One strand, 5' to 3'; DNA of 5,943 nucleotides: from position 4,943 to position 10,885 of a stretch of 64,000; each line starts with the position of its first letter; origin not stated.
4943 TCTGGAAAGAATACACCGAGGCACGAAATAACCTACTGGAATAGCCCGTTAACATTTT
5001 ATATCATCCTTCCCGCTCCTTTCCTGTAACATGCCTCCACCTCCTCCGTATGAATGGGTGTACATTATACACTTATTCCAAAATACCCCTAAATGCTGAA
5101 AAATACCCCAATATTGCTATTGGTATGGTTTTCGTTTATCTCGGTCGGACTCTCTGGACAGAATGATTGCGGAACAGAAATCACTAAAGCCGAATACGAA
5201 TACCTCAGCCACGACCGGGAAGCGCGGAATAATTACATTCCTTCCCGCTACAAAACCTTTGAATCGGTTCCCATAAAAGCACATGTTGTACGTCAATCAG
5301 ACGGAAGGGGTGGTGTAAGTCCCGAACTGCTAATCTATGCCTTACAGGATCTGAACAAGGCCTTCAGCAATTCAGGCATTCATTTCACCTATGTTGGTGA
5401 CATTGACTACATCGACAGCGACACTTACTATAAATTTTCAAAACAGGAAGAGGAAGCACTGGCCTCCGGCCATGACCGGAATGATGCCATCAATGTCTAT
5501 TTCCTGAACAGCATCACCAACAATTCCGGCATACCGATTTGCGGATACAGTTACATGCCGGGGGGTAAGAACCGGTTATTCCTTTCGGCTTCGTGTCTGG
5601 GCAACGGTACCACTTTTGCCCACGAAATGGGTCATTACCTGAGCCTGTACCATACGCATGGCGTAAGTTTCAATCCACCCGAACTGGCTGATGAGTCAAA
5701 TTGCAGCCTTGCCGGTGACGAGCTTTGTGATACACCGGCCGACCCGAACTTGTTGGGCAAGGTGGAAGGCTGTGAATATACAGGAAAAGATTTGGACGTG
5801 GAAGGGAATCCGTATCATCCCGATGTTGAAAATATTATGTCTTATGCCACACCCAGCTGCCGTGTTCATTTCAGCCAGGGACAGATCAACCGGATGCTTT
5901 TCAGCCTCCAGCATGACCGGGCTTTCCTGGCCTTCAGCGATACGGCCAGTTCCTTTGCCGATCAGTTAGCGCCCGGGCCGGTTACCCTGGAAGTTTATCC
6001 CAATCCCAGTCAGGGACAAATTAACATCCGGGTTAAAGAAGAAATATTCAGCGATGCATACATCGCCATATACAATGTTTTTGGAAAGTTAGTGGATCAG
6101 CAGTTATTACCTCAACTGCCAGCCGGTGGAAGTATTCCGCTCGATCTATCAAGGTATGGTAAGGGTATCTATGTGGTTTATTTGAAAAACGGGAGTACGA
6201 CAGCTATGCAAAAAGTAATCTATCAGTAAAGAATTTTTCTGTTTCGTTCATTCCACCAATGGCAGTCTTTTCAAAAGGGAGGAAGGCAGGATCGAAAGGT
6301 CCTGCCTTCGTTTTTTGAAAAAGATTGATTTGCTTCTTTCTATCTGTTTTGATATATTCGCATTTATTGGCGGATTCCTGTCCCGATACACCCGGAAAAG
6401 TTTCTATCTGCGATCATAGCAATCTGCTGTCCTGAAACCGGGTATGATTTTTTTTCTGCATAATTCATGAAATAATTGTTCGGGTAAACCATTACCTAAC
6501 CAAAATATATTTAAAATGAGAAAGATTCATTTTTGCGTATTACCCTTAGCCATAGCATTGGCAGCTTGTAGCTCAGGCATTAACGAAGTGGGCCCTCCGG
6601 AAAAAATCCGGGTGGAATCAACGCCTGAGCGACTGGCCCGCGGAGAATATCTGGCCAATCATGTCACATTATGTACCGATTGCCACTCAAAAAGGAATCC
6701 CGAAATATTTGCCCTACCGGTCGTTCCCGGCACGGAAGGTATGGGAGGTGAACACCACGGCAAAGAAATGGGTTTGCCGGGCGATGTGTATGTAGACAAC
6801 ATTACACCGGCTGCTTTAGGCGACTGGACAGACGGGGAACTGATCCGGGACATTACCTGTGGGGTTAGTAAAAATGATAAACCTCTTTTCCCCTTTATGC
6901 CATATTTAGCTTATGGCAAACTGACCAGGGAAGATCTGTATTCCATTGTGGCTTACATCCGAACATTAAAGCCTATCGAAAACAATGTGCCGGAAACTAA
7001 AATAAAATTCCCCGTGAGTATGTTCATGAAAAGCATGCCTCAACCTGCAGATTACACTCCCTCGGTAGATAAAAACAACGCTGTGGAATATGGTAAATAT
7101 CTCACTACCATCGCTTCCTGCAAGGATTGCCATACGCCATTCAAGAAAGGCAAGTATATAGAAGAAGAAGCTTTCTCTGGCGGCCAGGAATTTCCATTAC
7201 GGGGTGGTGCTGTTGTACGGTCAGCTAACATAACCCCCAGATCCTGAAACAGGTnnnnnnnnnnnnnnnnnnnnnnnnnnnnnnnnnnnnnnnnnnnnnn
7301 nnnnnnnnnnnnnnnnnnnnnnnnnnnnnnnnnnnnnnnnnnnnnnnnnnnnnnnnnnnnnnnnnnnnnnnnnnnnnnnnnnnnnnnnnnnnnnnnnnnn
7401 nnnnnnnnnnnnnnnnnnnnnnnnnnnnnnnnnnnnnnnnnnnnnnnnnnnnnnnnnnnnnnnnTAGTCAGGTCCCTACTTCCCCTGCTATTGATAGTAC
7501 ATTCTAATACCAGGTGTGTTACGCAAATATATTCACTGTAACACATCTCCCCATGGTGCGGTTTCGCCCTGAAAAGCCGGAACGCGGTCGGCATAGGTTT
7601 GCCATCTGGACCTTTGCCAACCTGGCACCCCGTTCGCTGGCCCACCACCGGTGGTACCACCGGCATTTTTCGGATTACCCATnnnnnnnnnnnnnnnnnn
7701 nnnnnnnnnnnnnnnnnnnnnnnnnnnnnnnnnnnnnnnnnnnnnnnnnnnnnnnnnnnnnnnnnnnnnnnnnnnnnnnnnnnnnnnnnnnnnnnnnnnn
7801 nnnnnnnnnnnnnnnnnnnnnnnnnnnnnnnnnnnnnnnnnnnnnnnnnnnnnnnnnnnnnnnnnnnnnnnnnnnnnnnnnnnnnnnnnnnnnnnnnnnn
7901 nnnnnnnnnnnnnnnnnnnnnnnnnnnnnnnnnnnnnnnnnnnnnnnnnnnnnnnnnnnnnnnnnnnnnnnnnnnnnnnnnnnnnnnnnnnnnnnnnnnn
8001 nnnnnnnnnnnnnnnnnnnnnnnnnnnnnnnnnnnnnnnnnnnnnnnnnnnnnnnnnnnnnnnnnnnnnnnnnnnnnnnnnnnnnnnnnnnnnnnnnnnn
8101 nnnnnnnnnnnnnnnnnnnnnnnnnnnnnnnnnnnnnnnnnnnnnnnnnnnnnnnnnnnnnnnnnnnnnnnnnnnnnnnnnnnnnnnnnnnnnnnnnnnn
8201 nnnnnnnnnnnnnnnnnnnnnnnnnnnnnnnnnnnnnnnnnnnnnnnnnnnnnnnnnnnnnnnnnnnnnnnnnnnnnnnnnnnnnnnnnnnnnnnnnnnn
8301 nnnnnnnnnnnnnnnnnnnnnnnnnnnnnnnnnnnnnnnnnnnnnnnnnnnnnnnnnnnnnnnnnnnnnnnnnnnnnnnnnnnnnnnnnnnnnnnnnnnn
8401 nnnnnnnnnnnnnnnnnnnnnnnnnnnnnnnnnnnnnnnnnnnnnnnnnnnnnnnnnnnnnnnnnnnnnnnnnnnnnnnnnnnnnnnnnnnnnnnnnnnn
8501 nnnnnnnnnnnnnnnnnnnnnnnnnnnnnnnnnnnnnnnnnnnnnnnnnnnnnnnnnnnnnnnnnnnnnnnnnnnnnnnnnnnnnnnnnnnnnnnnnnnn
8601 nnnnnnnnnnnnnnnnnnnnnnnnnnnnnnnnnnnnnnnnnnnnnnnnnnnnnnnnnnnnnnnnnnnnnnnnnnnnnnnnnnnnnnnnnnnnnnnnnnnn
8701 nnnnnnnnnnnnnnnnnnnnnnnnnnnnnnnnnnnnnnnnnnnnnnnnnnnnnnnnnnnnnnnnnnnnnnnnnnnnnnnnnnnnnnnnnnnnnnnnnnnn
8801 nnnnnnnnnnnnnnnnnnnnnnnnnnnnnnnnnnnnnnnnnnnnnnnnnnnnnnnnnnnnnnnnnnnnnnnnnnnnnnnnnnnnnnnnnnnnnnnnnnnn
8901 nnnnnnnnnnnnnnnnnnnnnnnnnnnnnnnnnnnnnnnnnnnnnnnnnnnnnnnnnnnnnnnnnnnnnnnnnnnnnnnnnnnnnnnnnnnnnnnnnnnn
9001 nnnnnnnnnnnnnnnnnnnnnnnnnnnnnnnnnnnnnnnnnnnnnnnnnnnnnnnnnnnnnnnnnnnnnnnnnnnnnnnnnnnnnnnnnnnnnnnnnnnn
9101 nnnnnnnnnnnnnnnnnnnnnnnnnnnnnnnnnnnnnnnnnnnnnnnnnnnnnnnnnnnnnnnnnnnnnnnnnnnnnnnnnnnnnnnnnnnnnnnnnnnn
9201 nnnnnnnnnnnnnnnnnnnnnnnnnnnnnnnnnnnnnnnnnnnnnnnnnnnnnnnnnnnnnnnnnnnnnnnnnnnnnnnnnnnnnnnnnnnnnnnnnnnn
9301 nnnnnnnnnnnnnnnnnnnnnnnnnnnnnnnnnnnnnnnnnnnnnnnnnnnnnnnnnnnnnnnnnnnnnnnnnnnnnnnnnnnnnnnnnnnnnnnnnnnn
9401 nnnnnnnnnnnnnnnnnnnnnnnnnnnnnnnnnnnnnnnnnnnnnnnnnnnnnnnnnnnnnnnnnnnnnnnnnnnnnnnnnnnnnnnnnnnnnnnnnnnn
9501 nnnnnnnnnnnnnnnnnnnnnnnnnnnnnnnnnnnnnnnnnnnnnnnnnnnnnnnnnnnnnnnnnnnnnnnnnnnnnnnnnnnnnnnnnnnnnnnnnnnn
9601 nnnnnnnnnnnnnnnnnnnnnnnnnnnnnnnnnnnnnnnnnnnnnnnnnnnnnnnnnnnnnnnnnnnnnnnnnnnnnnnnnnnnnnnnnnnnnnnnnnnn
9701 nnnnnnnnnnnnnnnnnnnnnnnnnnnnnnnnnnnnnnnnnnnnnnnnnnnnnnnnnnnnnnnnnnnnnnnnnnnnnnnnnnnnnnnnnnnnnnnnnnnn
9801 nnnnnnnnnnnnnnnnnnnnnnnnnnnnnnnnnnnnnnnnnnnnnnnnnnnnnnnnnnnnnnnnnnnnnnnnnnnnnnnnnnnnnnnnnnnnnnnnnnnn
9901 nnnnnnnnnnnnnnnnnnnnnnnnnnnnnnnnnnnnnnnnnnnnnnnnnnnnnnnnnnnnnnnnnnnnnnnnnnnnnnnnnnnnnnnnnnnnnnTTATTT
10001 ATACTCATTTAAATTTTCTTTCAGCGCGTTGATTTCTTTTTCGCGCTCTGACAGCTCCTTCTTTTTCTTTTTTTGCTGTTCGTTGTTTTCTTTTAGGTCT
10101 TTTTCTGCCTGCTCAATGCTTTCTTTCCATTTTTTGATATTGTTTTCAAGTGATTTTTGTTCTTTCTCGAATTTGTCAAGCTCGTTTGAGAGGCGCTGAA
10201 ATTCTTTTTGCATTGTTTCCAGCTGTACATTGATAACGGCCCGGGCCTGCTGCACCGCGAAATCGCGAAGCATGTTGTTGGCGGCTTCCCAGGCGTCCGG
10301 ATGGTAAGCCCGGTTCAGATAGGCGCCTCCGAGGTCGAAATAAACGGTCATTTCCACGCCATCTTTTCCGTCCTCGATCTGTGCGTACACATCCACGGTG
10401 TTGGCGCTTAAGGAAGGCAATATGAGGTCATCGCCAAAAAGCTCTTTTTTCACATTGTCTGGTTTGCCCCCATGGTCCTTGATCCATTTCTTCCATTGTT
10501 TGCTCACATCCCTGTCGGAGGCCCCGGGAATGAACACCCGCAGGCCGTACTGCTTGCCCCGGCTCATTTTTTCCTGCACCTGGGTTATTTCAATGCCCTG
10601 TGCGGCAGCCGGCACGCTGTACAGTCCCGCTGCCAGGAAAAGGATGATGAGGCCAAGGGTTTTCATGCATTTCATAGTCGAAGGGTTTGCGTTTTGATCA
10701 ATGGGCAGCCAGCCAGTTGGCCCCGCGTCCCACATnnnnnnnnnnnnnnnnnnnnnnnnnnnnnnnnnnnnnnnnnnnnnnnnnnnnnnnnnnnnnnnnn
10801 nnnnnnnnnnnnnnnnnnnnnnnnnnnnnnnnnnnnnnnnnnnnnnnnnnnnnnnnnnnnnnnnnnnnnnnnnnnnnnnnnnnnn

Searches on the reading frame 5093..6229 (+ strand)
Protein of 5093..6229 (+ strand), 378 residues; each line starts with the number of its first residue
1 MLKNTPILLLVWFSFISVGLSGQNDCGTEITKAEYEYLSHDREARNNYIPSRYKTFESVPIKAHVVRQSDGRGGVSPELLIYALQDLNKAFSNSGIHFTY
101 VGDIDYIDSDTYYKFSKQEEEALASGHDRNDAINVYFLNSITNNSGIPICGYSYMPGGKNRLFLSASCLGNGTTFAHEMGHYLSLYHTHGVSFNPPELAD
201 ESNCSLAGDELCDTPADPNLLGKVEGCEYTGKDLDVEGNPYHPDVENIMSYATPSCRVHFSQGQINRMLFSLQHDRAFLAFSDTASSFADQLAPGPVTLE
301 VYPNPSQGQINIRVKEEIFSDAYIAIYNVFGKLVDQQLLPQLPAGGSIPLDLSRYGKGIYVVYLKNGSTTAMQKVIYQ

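Call 64: search_protein_families(library=pfam, proteins=[window:5093-6229:+], max_evalue=0.001)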
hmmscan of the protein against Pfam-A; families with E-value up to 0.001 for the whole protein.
window:5093-6229:+ (378 aa): 3 families
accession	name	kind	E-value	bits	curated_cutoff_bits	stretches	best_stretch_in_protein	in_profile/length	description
PF18962.6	Por_Secre_tail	-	1.8e-13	51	27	1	301-376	1-74/75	Secretion system C-terminal sorting domain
PF05572.19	Peptidase_M43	-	1.4e-08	35.2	23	1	128-269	13-148/152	Pregnancy-associated plasma protein-A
PF13582.12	Reprolysin_3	-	2.1e-05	25.5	22.4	1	84-188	8-123/123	Metallo-peptidase family M12B Reprolysin-like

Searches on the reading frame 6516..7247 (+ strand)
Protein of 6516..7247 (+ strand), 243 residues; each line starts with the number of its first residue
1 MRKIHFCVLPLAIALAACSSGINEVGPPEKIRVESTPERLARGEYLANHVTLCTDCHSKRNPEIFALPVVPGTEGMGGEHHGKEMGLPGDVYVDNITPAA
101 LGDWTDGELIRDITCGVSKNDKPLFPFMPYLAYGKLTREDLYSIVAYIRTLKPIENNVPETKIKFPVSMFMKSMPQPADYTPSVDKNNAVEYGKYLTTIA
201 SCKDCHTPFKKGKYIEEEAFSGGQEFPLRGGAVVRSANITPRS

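Call 64: search_protein_families(library=pfam, proteins=[window:6516-7247:+], max_evalue=0.001)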
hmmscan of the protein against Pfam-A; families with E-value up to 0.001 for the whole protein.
window:6516-7247:+ (243 aa): 1 family
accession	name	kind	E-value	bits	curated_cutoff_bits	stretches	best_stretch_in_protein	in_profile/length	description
PF00034.26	Cytochrom_C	-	0.00011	23.9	21.3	0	116-152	56-90/90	Cytochrome c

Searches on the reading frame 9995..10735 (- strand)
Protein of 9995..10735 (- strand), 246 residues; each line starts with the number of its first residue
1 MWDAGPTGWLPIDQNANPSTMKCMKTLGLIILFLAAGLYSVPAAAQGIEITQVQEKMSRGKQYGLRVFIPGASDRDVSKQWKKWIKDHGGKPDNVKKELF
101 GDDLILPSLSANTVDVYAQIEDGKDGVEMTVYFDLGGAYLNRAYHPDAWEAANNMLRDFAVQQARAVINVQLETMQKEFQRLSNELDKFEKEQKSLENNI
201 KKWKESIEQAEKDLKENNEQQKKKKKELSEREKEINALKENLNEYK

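Call 64: search_protein_families(library=pfam, proteins=[window:9995-10735:-], max_evalue=0.001)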
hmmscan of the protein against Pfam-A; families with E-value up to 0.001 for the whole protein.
window:9995-10735:- (246 aa): 3 families
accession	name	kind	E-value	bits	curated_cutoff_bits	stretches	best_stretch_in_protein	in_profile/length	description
PF04108.17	ATG17_like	-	0.00019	21.5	43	1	160-243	113-186/355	Autophagy protein ATG17-like domain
PF17021.10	Mei5_like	-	0.00047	20.6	32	1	175-223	50-98/118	Putative double-strand recombination repair-like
PF05667.16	CCDC22_CC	-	0.00051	19.7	39.2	1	169-242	211-287/477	CCDC22 protein coiled-coil region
